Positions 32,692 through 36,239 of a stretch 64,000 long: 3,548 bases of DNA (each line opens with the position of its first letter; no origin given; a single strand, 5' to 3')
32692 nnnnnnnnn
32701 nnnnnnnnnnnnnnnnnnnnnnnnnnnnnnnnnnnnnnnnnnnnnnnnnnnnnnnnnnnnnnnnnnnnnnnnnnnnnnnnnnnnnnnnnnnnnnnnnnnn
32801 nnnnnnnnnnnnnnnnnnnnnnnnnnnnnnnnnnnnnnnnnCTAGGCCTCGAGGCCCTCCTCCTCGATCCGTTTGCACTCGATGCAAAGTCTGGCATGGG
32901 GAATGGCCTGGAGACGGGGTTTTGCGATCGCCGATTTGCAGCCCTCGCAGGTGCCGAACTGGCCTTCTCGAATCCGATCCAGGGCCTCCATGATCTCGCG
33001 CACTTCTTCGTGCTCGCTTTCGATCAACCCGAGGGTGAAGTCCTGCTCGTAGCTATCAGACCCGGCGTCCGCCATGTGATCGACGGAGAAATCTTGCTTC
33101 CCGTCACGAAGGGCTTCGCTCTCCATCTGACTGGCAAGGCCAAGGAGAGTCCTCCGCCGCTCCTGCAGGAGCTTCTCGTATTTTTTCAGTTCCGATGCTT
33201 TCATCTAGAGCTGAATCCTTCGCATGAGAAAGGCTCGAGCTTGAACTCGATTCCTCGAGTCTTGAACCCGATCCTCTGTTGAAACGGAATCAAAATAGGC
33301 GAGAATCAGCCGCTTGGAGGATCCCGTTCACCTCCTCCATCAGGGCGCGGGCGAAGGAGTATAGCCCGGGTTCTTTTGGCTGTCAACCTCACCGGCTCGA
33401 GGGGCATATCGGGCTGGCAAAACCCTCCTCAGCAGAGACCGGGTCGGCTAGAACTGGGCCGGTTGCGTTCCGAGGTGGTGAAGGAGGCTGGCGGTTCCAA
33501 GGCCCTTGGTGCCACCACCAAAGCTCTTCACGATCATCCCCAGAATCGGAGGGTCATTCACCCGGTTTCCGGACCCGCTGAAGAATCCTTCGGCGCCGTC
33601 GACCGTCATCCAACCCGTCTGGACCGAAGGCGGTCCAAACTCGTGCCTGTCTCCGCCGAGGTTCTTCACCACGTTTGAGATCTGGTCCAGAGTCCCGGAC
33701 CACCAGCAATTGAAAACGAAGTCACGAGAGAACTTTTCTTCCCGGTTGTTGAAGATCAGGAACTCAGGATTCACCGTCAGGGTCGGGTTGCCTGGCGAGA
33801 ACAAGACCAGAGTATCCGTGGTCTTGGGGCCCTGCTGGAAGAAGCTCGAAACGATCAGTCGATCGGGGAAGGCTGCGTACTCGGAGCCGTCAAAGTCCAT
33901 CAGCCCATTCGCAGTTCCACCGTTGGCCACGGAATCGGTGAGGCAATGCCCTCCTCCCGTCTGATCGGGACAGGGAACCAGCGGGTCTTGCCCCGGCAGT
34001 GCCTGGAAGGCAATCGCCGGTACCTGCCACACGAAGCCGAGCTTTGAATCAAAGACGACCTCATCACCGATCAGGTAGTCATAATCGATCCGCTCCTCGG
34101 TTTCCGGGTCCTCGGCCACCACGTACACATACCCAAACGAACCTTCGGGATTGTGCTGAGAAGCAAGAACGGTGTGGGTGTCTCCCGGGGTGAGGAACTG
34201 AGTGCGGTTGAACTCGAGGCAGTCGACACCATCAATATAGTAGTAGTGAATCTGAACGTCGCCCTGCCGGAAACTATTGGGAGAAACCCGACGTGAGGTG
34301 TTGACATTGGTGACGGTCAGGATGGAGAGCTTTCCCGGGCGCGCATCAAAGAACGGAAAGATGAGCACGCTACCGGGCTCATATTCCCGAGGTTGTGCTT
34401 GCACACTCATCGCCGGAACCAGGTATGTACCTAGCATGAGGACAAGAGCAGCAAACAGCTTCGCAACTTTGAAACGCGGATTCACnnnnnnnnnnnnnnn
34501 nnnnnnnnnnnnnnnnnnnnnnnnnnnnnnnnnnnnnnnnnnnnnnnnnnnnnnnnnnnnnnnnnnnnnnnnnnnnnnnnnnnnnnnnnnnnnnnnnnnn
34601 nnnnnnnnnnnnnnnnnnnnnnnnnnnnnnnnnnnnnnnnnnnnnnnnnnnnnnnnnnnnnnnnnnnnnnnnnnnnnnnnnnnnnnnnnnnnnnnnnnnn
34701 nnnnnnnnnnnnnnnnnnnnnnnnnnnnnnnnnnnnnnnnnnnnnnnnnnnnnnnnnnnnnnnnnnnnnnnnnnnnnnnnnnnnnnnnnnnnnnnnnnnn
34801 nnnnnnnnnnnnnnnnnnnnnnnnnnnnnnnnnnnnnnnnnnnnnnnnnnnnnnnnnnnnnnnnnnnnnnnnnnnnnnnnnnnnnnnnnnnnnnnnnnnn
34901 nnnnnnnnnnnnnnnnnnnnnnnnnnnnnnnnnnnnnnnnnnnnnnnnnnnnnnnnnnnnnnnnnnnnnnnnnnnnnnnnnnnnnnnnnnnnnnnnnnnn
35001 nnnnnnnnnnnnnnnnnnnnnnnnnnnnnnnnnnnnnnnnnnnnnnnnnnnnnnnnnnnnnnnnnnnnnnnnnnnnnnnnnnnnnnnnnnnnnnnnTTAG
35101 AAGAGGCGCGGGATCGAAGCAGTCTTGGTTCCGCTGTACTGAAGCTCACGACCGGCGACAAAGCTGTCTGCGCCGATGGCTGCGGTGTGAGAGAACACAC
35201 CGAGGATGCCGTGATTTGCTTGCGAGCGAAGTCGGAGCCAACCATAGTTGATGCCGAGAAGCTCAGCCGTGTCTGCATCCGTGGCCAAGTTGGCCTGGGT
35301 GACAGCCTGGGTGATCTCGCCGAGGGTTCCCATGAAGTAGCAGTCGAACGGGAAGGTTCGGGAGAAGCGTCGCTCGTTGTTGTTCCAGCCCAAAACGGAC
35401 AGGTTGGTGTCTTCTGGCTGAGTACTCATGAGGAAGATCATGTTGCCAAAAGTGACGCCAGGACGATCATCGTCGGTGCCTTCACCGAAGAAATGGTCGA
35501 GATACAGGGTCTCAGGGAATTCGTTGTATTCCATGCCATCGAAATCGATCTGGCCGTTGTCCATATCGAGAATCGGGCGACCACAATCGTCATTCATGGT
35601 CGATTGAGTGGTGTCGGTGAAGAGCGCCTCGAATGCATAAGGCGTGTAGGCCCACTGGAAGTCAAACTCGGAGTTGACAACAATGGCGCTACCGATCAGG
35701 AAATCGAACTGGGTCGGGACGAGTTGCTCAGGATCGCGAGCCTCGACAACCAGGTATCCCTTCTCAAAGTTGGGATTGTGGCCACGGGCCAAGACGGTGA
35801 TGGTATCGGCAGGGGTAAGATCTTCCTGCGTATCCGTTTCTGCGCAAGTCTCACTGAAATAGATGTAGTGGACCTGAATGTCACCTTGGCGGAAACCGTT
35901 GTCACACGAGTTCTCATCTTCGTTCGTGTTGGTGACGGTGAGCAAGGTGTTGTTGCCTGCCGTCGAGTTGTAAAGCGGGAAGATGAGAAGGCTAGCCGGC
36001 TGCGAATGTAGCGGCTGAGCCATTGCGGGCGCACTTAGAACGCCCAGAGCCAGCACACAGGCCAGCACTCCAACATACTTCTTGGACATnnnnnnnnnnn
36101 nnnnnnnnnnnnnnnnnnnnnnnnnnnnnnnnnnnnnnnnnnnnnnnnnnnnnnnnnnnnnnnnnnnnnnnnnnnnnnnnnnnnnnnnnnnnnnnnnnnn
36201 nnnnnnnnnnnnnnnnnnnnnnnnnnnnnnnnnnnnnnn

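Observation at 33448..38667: Tandem array of four paralogous secreted proteins from a family I cannot place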

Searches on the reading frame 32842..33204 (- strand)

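Call 16: search_protein_families(library=pfam, proteins=[window:32842-33204:-], max_evalue=0.001)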
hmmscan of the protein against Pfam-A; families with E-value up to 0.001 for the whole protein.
window:32842-33204:- (120 aa): 1 family
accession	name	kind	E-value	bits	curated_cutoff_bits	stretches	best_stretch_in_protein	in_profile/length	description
PF01258.23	zf-dskA_traR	-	4.7e-11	42.9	24.9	1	81-115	1-35/36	Prokaryotic dksA/traR C4-type zinc finger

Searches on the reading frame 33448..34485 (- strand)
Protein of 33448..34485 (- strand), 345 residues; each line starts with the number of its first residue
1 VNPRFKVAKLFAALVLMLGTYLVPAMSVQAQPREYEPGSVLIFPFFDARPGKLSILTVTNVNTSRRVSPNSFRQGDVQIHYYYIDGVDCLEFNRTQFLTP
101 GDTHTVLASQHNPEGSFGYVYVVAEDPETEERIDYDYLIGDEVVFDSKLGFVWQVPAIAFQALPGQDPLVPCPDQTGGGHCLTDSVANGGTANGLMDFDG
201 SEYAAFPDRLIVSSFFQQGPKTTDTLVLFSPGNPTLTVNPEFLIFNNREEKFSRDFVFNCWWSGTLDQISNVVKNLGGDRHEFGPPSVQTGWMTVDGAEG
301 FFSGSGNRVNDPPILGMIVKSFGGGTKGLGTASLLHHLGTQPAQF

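Call 4: search_protein_families(library=pfam, proteins=[window:33448-34485:-], max_evalue=10)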
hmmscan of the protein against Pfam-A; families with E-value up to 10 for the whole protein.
window:33448-34485:- (345 aa): 0 families

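Call 5: search_protein_families(library=ncbifam, proteins=[window:33448-34485:-], max_evalue=10)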
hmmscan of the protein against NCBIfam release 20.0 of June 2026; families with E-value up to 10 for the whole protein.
window:33448-34485:- (345 aa): 0 families

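Call 63: search_solved_structures(query=A8, max_evalue=10, show_alignments=2)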
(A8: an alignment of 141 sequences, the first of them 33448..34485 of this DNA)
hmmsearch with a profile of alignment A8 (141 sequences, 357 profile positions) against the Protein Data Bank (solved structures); distinct sequences matched with E-value up to 10: 1.
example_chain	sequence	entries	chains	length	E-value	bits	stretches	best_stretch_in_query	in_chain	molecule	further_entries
4qks_A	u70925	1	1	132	4.1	9.2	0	284-315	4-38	DE NOVO PROTEIN 6XTRP/PV2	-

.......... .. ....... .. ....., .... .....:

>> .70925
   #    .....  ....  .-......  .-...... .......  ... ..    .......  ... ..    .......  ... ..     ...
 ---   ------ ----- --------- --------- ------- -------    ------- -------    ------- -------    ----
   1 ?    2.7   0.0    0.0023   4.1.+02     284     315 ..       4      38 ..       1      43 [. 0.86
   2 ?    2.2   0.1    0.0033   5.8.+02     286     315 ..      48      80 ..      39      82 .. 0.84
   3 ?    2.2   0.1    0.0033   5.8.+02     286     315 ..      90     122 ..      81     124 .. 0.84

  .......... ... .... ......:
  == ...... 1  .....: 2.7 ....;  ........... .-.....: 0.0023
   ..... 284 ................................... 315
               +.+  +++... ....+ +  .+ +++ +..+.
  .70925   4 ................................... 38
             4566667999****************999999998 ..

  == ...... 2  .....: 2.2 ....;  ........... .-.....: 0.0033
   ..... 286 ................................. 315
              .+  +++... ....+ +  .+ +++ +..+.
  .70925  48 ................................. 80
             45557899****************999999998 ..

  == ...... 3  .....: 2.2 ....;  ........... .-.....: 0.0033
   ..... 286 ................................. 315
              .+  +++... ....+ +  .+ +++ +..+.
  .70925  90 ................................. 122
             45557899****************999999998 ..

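Call 65: find_homologous_proteins(query=window:33448-34485:-, max_evalue=0.001)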
Query window:33448-34485:- (345 aa): 42 proteins with E <= 0.001 among 1718 candidates.
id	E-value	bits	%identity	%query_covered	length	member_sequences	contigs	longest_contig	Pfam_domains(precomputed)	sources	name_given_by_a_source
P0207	2.5e-237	805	100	100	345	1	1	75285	-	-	-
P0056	2.8e-179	614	79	94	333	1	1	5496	-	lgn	-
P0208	1.4e-165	569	72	97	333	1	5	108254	-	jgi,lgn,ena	jgi:hypothetical protein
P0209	2.5e-94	335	47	97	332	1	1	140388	-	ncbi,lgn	-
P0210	5.1e-92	327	46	98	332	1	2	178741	-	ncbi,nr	ncbi:MAG: hypothetical protein HYR85_22335 [Planctomycetes bacterium]|nr:hypothetical protein [Planc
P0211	3.6e-90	321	47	93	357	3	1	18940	-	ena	-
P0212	2.3e-89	318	48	88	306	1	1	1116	-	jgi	jgi:hypothetical protein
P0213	1.2e-88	316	48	92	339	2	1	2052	-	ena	-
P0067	2.4e-75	272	46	97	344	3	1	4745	-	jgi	jgi:hypothetical protein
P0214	4.4e-71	258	40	94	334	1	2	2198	-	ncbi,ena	-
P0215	3.8e-70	255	40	97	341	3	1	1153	-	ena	-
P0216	8.3e-67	244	40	90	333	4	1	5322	-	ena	-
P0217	9.9e-64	234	38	96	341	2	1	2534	-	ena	-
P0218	1.1e-61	227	40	91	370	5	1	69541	-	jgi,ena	-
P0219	1.8e-60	223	37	94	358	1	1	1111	-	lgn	-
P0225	3.2e-54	203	37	97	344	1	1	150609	-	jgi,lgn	-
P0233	3.3e-37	147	35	85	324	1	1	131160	-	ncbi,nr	ncbi:MAG: hypothetical protein NTY35_03575 [Planctomycetota bacterium]|nr:hypothetical protein [Plan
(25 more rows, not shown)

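Call 66: find_encoding_contigs(protein=P0233, flank=8000, max_places=1)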
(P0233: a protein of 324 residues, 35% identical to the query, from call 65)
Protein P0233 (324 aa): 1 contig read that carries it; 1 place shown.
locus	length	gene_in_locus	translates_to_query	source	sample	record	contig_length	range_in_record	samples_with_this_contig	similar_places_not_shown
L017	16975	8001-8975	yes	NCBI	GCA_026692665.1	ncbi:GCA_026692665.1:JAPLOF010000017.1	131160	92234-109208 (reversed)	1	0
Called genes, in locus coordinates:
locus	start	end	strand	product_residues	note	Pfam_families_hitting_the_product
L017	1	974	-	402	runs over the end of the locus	PF25919:BSH_CusB (faint), PF25917:BSH_RND, PF25876:HH_MFP_RND, PF25944:Beta-barrel_RND, PF25967:RND-MFP_C, PF25989:YknX_C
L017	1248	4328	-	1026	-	PF00069:Pkinase, PF07714:PK_Tyr_Ser-Thr, PF17874:TPR_MalT, PF13374:TPR_10, PF13424:TPR_12, PF13374:TPR_10, PF13424:TPR_12, PF13424:TPR_12, +18 more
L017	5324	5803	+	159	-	-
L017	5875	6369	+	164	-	-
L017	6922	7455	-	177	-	PF00581:Rhodanese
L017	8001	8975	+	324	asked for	-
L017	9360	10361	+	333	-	-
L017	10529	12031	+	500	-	PF00587:tRNA-synt_2b, PF03129:HGTP_anticodon, PF09180:ProRS-C_1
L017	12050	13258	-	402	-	PF13091:PLDc_2, PF00614:PLDc (faint), PF13091:PLDc_2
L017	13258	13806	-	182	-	PF03473:MOSC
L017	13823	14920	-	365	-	PF02885:Glycos_trans_3N, PF00591:Glycos_transf_3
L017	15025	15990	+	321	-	PF16822:ALGX (faint), PF13472:Lipase_GDSL_2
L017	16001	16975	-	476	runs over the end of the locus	PF01979:Amidohydro_1, PF07969:Amidohydro_3 (weak)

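Call 67: find_encoding_contigs(protein=P0218, flank=8000, max_places=1)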
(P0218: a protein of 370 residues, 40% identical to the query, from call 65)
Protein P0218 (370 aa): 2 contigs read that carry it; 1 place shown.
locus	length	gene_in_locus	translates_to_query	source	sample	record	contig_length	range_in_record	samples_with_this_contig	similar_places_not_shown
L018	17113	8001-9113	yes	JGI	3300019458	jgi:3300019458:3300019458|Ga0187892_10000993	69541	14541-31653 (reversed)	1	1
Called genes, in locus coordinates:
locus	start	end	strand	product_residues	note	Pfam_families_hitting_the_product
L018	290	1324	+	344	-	-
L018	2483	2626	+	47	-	-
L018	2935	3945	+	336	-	-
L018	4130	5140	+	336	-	-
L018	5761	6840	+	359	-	-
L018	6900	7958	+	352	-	-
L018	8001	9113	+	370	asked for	-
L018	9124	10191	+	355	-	-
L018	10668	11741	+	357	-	-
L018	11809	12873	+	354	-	-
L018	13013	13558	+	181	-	PF09721:Exosortase_EpsH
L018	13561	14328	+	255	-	-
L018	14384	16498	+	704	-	PF13428:TPR_14 (faint), PF08409:TMTC_DUF1736, PF14559:TPR_19 (faint)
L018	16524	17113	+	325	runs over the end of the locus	PF00535:Glycos_transf_2, PF13641:Glyco_tranf_2_3 (weak)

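Call 68: find_encoding_contigs(protein=P0225, flank=8000, max_places=1)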
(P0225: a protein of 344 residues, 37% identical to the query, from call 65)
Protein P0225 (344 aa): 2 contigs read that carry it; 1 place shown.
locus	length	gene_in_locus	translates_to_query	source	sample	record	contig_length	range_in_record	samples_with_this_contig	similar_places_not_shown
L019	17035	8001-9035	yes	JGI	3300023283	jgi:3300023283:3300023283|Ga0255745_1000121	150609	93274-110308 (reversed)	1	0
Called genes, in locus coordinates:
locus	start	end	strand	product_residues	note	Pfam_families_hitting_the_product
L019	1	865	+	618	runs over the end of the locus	PF01541:GIY-YIG (weak), PF27096:UvrC_M, PF02151:UVR, PF22920:UvrC_RNaseH, PF08459:UvrC_RNaseH_dom, PF14520:HHH_5, PF12826:HHH_2 (weak)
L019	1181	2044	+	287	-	-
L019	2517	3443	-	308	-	PF02899:Phage_int_SAM_1, PF00589:Phage_integrase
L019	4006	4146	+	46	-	-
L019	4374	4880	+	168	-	-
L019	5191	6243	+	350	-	-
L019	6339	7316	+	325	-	-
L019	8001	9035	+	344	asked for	-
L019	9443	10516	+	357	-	-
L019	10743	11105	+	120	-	PF01258:zf-dskA_traR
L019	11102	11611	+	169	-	PF01252:Peptidase_A8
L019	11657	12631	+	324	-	PF01180:DHO_dh, PF03060:NMO (weak)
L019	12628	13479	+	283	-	PF00072:Response_reg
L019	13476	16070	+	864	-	PF07517:SecA_DEAD, PF00270:DEAD (faint), PF01043:SecA_PP_bind, PF21090:P-loop_SecA, PF07516:SecA_SW, PF02810:SEC-C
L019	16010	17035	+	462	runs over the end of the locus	PF04413:Glycos_transf_N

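Call 72: predict_structure(alignment_id=A8)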
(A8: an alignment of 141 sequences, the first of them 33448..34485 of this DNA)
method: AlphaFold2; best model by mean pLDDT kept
length: 345 residues; sequences in the alignment: 141
mean_pLDDT: 92.3   pTM: 0.87
mean pLDDT of the five models: 92.3, 92.1, 91.9, 91.8, 91.7
residues with pLDDT >= 90: 293; 70-90: 20; 50-70: 29; < 50: 3
segments of 3 or more residues with pLDDT < 50: 1-3
pLDDT, mean of each block of 10 residues (from residue 1): 52 59 58 86 98 98 98 98 96 98 98 97 98 98 95 97 94 96 97 95 96 97 96 92 98 96 98 96 91 98 95 97 88 97 87
secondary structure, 60 per line:
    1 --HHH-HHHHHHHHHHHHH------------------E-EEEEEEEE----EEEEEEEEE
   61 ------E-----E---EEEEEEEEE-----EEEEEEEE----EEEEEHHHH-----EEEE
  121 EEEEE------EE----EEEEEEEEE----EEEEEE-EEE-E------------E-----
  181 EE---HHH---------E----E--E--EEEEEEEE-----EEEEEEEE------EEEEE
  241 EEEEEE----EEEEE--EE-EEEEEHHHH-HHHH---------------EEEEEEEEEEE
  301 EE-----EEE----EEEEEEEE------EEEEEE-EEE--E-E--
elements in order: H7-19 E40-47 E52-60 E77-85 E91-98 E103-107 H108-111 E117-125 E138-146 E151-156 E158-160 E209-216 E222-229 E236-246 E251-255 E261-265 H266-269 H271-274 E290-302 E308-310 E315-322 E329-334 E336-338

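Call 73: search_protein_families(library=pfam, alignment_id=A8, max_evalue=1)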
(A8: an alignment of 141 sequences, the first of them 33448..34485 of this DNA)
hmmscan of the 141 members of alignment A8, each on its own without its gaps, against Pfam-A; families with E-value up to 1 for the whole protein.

A. member 1, window:33448-34485:- (345 aa): 0 families

B. families by the number of members that match (of 141 scanned): 33 families (the first 25 are shown)
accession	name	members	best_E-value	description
PF11746.14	DUF3303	19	0.004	Domain of unknown function (DUF3303)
PF13517.12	FG-GAP_3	3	0.026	FG-GAP-like repeat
PF01839.29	FG-GAP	3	0.089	FG-GAP repeat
PF12628.13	Inhibitor_I71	2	0.068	Falstatin, cysteine peptidase inhibitor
PF12158.14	DUF3592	2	0.11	Domain of unknown function (DUF3592)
PF13100.11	OstA_2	1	0.012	OstA-like protein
PF17163.9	DUF5125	1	0.048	Domain of unknown function (DUF5125)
PF08504.16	RunxI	1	0.053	Runx inhibition domain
PF17748.7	VID27_N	1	0.064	VID27 N-terminal region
PF01128.25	IspD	1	0.072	2-C-methyl-D-erythritol 4-phosphate cytidylyltransferase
PF16584.11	LolA_2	1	0.078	Outer membrane lipoprotein carrier protein LolA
PF21300.2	LbR_Ice_bind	1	0.088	Grass antifreeze beta roll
PF20752.3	SP2_C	1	0.094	Structural protein 2 C-terminal domain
PF12706.13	Lactamase_B_2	1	0.1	Beta-lactamase superfamily domain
PF13575.12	DUF4135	1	0.11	Domain of unknown function (DUF4135)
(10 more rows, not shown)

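Call 82: search_protein_families(library=pfam, proteins=[L018:13561-14328:+], max_evalue=0.001)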
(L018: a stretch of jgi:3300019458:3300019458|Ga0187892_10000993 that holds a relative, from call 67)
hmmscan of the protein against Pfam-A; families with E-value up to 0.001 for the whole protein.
L018:13561-14328:+ (255 aa): 0 families

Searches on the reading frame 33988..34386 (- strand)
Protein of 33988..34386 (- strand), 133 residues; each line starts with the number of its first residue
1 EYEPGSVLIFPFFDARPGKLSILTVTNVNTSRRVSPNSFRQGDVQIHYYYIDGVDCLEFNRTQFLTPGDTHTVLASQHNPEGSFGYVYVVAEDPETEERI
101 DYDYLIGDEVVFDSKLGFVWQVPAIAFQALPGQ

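Call 91: search_solved_structures(query=A9, max_evalue=10, show_alignments=3)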
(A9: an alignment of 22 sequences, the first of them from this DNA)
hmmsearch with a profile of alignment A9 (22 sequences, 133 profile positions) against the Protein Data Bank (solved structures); distinct sequences matched with E-value up to 10: 3.
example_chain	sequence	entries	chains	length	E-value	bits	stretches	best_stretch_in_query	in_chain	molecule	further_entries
4cfo_A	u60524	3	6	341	0.61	12.9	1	51-92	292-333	MLTC | MEMBRANE-BOUND LYTIC MUREIN TRANSGLYCOSYLASE C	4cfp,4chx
4c5f_A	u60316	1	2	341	0.61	12.9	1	51-92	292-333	MEMBRANE-BOUND LYTIC MUREIN TRANSGLYCOSYLASE C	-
7qs4_A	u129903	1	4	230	1.7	11.5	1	77-127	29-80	HAPRIN-a2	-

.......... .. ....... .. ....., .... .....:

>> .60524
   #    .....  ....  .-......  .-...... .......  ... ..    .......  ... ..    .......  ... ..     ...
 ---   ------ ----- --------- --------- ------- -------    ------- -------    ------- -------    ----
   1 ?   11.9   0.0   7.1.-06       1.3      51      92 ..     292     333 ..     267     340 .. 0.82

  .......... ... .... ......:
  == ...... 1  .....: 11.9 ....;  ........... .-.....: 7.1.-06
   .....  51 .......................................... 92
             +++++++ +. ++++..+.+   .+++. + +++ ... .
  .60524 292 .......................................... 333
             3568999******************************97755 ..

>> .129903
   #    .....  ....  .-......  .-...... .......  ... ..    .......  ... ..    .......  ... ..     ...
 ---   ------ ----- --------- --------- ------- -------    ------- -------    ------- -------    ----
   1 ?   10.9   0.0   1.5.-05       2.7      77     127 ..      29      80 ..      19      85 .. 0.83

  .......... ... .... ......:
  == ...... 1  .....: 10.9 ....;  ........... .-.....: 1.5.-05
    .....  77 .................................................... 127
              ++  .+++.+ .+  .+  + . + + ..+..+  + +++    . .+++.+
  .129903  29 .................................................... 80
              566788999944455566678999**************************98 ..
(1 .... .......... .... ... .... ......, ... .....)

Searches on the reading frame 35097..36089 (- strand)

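Call 4: search_protein_families(library=pfam, proteins=[window:35097-36089:-], max_evalue=10)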
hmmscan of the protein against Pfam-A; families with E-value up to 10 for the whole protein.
window:35097-36089:- (330 aa): 1 family
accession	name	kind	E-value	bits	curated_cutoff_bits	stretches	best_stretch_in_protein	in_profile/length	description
PF11746.14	DUF3303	-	0.004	17.7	21.2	1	90-123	27-60/92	Domain of unknown function (DUF3303)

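Call 5: search_protein_families(library=ncbifam, proteins=[window:35097-36089:-], max_evalue=10)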
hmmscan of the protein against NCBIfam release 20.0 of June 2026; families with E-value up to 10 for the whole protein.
window:35097-36089:- (330 aa): 0 families
